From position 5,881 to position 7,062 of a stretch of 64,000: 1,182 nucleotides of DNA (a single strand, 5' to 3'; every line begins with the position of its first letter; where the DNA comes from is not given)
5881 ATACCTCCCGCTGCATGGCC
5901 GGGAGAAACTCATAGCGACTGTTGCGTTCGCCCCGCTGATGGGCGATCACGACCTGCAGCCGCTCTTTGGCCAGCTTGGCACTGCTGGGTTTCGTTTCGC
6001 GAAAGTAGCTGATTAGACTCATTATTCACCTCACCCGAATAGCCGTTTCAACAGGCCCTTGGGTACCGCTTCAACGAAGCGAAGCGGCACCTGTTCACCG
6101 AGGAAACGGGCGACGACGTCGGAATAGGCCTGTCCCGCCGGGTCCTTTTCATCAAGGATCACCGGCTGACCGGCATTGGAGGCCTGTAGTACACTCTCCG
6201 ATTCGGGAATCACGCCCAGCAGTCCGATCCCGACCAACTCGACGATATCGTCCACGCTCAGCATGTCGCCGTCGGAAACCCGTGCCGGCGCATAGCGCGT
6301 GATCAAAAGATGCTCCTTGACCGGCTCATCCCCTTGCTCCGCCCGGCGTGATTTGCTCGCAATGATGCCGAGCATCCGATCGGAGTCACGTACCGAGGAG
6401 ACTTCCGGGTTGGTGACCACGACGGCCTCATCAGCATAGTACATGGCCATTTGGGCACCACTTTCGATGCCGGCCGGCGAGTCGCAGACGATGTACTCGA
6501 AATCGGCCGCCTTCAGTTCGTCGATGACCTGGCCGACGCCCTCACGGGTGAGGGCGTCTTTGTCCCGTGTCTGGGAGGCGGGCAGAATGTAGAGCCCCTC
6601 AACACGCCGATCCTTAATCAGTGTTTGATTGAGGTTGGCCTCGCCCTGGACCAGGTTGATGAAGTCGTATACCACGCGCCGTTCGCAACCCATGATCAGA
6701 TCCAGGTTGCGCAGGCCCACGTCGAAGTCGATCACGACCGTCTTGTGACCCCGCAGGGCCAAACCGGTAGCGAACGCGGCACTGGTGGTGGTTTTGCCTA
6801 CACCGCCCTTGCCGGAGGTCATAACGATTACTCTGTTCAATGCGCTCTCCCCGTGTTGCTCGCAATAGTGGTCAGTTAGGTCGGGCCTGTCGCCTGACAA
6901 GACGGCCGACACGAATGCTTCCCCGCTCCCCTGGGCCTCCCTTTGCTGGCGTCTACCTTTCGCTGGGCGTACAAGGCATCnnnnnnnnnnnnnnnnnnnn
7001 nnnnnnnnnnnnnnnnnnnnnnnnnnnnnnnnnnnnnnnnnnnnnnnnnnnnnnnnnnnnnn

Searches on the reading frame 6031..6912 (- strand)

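Call 60: search_protein_families(library=pfam, proteins=[window:6031-6912:-])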
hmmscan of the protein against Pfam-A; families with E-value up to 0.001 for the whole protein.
window:6031-6912:- (293 aa): 8 families
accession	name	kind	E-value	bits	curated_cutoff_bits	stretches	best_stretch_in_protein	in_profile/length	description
PF01656.29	CbiA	-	3.8e-18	66.1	25.4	1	29-251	1-125/125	CobQ/CobB/MinD/ParA nucleotide binding domain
PF13614.12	AAA_31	-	4.1e-17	63.1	27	1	27-185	2-165/177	AAA domain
PF10609.15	ParA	-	5e-16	59.3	27.1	1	26-184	3-160/246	NUBPL iron-transfer P-loop NTPase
PF02374.21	ArsA_ATPase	-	1.1e-09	38.4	24.3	1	29-64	3-38/305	Anion-transporting ATPase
PF09140.17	MipZ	-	8.7e-08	32.2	20.7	1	27-168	1-130/262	ATPase MipZ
PF00142.24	Fer4_NifH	-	1.6e-06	28.2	25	1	32-270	5-244/271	4Fe-4S iron sulfur cluster binding proteins, NifH/frxC family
PF06564.18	CBP_BcsQ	-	5.4e-06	26.5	21.3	1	29-173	4-151/234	Cellulose biosynthesis protein BcsQ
PF13479.12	AAA_24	-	0.00015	22.1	27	1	30-144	5-71/195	AAA domain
